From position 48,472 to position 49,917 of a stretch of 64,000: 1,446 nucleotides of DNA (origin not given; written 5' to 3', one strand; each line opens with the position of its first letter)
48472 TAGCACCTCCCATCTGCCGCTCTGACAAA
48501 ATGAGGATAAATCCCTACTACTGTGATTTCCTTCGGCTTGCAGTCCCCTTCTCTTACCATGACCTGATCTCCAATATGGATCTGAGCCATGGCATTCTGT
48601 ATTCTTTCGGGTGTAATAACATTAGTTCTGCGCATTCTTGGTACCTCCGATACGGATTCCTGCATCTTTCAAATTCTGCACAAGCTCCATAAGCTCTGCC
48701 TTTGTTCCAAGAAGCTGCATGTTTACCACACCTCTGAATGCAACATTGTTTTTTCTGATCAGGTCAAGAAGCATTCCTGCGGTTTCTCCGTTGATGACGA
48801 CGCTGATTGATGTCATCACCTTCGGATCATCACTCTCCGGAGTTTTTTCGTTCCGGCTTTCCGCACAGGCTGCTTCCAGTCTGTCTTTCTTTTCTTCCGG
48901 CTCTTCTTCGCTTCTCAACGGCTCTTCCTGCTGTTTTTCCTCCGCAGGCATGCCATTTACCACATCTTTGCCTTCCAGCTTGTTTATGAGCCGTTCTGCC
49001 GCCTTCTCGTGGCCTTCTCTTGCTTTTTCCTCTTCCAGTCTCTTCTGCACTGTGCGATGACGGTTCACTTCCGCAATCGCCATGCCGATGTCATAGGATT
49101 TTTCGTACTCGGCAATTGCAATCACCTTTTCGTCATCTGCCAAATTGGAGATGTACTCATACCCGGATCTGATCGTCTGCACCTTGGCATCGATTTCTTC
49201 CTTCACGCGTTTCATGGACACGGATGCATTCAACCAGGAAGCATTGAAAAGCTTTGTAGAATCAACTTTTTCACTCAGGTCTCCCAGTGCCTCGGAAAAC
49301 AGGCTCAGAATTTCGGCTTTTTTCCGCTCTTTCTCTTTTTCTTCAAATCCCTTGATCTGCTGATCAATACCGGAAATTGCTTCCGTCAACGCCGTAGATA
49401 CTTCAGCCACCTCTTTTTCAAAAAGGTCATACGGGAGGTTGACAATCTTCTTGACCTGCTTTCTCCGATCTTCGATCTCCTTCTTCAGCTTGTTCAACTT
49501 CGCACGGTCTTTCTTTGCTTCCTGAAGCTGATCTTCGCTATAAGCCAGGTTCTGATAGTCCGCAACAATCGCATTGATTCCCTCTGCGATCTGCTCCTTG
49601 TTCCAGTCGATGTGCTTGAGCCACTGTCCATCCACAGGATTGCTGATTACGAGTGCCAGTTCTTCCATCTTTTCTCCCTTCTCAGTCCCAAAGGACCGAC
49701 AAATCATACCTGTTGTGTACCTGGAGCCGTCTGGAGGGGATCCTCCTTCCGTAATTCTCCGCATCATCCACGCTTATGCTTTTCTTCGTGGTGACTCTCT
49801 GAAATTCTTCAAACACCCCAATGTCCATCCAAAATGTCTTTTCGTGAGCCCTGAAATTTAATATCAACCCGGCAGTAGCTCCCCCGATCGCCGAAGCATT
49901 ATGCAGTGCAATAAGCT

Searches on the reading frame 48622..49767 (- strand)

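Call 65: search_protein_families(library=pfam, proteins=[window:48622-49767:-], max_evalue=0.001)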
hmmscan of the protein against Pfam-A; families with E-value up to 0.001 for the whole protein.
window:48622-49767:- (381 aa): 1 family
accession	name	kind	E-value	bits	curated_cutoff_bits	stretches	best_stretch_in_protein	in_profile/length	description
PF07083.16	DUF1351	-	3.7e-35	122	27.8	1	52-218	10-174/210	Protein of unknown function (DUF1351)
